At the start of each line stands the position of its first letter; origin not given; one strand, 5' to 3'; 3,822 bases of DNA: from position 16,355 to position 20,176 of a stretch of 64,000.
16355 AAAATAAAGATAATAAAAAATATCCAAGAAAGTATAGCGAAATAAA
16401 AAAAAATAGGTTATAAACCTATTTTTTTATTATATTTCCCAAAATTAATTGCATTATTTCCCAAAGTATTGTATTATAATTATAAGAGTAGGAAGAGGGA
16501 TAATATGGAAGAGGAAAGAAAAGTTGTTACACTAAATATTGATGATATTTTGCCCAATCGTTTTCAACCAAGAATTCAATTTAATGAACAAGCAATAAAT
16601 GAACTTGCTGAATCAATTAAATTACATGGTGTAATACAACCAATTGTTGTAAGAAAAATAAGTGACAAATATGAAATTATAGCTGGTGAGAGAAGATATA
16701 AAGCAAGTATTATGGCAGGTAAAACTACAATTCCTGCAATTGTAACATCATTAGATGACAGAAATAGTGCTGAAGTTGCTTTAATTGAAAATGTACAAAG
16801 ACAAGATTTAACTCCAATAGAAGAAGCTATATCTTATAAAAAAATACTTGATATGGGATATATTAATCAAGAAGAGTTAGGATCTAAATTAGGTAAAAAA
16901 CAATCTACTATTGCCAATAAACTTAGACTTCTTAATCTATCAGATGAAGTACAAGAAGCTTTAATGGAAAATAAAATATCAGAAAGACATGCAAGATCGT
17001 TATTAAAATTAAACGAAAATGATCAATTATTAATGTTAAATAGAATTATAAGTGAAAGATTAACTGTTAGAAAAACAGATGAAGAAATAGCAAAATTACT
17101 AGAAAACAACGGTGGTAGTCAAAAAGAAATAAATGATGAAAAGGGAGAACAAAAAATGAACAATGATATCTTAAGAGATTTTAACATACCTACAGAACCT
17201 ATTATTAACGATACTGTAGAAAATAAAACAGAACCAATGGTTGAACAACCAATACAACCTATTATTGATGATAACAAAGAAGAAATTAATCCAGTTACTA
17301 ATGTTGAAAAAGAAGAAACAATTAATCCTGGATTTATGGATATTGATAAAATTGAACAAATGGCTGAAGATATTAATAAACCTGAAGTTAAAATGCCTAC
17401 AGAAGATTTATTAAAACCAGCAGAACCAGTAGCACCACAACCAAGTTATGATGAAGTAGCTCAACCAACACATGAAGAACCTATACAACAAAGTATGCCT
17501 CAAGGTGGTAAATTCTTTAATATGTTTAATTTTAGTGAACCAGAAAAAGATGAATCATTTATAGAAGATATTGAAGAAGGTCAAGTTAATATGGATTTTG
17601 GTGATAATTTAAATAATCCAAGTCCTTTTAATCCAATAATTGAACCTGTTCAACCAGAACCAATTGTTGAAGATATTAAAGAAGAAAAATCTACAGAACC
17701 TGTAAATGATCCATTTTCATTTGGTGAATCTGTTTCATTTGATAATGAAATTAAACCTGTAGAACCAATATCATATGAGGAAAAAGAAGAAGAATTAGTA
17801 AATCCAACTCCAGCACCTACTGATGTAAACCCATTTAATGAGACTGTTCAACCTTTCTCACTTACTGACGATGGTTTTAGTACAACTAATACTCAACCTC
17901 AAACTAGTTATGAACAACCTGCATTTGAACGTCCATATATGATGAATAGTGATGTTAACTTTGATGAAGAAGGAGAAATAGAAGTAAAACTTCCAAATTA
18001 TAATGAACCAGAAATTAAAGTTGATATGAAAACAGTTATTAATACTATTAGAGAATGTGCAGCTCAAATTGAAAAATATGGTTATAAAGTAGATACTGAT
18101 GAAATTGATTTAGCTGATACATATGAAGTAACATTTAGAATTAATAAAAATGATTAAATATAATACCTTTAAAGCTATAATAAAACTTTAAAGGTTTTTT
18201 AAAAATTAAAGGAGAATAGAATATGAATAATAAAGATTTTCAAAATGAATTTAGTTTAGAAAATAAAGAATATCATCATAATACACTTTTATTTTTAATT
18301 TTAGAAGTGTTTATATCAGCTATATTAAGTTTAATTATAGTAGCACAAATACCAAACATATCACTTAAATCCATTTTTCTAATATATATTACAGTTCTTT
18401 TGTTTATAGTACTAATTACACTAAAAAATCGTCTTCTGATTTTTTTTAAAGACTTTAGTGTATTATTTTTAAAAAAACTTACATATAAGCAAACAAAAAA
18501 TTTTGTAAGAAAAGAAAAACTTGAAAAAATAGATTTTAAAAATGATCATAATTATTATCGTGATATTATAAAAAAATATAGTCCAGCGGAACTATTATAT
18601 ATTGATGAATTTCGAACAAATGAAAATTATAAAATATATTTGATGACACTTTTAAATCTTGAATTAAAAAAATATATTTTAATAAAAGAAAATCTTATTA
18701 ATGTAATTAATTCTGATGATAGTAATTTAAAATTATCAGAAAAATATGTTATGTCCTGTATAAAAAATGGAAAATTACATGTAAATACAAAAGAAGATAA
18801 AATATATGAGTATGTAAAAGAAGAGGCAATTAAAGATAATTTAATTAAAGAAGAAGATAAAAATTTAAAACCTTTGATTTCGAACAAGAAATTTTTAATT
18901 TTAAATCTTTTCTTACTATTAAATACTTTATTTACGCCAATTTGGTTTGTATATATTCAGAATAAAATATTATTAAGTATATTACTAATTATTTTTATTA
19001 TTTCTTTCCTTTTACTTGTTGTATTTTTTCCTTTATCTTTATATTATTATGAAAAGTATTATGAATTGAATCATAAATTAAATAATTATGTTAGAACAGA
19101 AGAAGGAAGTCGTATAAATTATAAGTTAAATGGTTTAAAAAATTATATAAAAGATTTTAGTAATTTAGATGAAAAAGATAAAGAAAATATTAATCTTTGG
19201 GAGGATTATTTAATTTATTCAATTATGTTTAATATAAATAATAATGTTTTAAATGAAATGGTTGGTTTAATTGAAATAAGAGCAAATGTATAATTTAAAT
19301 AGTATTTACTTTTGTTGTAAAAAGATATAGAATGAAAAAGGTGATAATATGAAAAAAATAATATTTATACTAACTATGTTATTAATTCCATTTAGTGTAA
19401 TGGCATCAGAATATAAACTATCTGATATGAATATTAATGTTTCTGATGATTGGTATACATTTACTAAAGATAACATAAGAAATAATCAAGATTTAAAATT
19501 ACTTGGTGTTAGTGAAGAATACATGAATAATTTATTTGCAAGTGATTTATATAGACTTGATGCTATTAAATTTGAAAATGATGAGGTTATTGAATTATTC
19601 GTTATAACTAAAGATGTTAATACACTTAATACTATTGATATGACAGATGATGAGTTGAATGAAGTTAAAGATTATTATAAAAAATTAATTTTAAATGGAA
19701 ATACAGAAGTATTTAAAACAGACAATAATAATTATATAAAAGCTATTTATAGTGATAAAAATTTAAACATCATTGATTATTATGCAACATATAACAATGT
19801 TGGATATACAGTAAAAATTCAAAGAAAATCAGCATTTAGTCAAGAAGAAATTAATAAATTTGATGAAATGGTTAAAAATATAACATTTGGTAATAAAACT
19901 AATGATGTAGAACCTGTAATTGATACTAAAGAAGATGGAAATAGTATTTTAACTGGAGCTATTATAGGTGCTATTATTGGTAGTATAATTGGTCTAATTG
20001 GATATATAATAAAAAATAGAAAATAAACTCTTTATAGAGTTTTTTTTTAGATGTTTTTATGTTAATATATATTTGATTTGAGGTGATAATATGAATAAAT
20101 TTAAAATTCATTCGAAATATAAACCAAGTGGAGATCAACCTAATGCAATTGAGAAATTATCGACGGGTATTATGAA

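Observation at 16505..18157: Noc-like ParB with a ~300-aa acidic disordered insertion, no N-terminal membrane helix and no soj/spo0J partners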

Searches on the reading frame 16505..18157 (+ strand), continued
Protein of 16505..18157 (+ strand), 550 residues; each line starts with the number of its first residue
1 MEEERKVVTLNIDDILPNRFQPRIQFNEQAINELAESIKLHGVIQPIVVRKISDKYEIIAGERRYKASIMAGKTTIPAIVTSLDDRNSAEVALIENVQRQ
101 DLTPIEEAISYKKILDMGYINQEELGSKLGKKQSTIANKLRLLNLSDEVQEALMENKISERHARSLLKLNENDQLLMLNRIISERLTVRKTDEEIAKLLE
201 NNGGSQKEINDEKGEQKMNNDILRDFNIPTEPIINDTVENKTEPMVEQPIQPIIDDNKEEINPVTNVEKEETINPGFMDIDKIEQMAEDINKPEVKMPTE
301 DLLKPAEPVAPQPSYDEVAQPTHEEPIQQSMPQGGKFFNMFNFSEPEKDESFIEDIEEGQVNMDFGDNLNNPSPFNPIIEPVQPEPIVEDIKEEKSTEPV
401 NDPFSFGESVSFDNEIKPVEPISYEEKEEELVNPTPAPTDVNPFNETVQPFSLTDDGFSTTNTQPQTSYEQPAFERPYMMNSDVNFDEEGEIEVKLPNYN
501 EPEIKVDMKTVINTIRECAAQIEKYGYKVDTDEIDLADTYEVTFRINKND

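Call 72: fold_search(model_id=the predicted structure, library=pdb)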
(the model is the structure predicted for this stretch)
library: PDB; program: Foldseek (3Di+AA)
matches with E <= 10: 168; with E <= 0.001: 51
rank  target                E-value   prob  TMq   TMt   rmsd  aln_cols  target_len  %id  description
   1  7nfu_B                2.0e-21  1.00  0.24  0.55   7.4       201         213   52  Crystal structure of C-terminally truncated Geobacillus thermoleovorans nucleoid occlusion protein Noc (released 2021-02-17)
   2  7nfu_A                2.2e-21  1.00  0.23  0.51   8.0       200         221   52  Crystal structure of C-terminally truncated Geobacillus thermoleovorans nucleoid occlusion protein Noc (released 2021-02-17)
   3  7ol9_A                3.1e-20  1.00  0.19  0.50  14.7       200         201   48  Crystal structure of C-terminally truncated Bacillus subtilis nucleoid occlusion protein (Noc) complexed to the Noc-bi (released 2022-03-09)
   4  7ol9_B                1.1e-19  1.00  0.19  0.49  17.1       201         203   48  Crystal structure of C-terminally truncated Bacillus subtilis nucleoid occlusion protein (Noc) complexed to the Noc-bi (released 2022-03-09)
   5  7ng0                  2.1e-19  1.00  0.18  0.49  15.6       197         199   52  Crystal structure of N- and C-terminally truncated Geobacillus thermoleovorans nucleoid occlusion protein Noc (released 2021-02-17)
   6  7bnr_A                4.5e-19  1.00  0.18  0.48  15.5       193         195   41  Crystal structure of a ParB Q52A mutant from Myxococcus xanthus bound to CTPyS (released 2021-09-08)
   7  7bnk_A                4.5e-19  1.00  0.18  0.49  15.7       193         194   42  Crystal structure of ParB from Myxococcus xanthus bound to CDP and Monothiophosphate (released 2021-09-08)
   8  7bnk_B                5.1e-19  1.00  0.17  0.47  15.7       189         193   43  Crystal structure of ParB from Myxococcus xanthus bound to CDP and Monothiophosphate (released 2021-09-08)
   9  7bnr_B                1.6e-18  1.00  0.18  0.48  15.7       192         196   42  Crystal structure of a ParB Q52A mutant from Myxococcus xanthus bound to CTPyS (released 2021-09-08)
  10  6sdk_B                2.9e-18  1.00  0.18  0.47  15.7       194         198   43  Crystal structure of bacterial ParB dimer bound to CDP (released 2019-10-23)
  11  6sdk_A                4.4e-18  1.00  0.18  0.48  15.7       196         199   42  Crystal structure of bacterial ParB dimer bound to CDP (released 2019-10-23)
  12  7o0n_A                4.6e-18  1.00  0.18  0.48  15.6       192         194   42  Crystal structure of a ParB E93A mutant from Myxococcus xanthus bound to CDP and monothiophosphate (released 2021-09-15)
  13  1vz0_F                4.9e-18  1.00  0.22  0.58  14.2       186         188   48  Chromosome segregation protein Spo0J from Thermus thermophilus (released 2004-07-19)
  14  1vz0_A                5.5e-18  1.00  0.22  0.59  14.2       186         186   48  Chromosome segregation protein Spo0J from Thermus thermophilus (released 2004-07-19)
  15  1vz0_C                1.1e-17  1.00  0.22  0.58  14.1       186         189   48  Chromosome segregation protein Spo0J from Thermus thermophilus (released 2004-07-19)
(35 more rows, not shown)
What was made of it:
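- The DNA-binding domain fits Noc-NBS 6Y93 at rmsd 1.3-1.9 Å, against 6-8 Å for ParB-parS 6S6H (call 72).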

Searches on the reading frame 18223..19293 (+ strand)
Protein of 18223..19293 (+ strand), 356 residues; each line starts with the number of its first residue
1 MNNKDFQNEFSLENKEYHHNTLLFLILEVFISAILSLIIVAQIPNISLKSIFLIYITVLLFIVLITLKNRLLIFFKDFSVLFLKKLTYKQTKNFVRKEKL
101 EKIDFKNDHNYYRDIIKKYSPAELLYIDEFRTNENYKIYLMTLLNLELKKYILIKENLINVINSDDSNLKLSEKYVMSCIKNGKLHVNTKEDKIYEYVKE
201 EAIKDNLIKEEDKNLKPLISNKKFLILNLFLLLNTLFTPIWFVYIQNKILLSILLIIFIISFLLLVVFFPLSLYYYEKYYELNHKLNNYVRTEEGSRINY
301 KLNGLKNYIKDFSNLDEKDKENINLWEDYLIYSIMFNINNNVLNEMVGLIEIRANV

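Call 41: search_protein_families(library=pfam, proteins=[window:18223-19293:+], max_evalue=0.01)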
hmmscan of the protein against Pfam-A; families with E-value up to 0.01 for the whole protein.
window:18223-19293:+ (356 aa): 3 families
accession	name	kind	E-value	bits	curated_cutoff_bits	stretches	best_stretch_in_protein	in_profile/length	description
PF20990.2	DUF2207_C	-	6e-23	82.3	33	1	109-346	2-247/247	Predicted membrane protein (DUF2207) C-terminal domain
PF00335.26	Tetraspanin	-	0.0027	17.9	32.1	0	209-299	35-129/225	Tetraspanin family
PF14584.11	DUF4446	-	0.005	17.3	27.4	0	256-327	1-72/150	Protein of unknown function (DUF4446)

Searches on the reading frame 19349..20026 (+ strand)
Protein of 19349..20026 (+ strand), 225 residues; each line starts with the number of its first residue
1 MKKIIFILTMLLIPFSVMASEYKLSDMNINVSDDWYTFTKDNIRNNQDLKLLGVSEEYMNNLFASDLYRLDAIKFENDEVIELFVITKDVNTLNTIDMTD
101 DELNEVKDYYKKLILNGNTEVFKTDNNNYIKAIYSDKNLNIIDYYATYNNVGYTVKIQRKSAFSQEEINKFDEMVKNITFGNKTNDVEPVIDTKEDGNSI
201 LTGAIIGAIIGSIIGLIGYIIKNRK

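Call 41: search_protein_families(library=pfam, proteins=[window:19349-20026:+], max_evalue=0.01)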
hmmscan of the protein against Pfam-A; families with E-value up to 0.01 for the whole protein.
window:19349-20026:+ (225 aa): 1 family
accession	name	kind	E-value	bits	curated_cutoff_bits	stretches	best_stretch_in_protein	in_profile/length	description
PF13273.12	DUF4064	-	0.0069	17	32.1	0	169-224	41-83/102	Protein of unknown function (DUF4064)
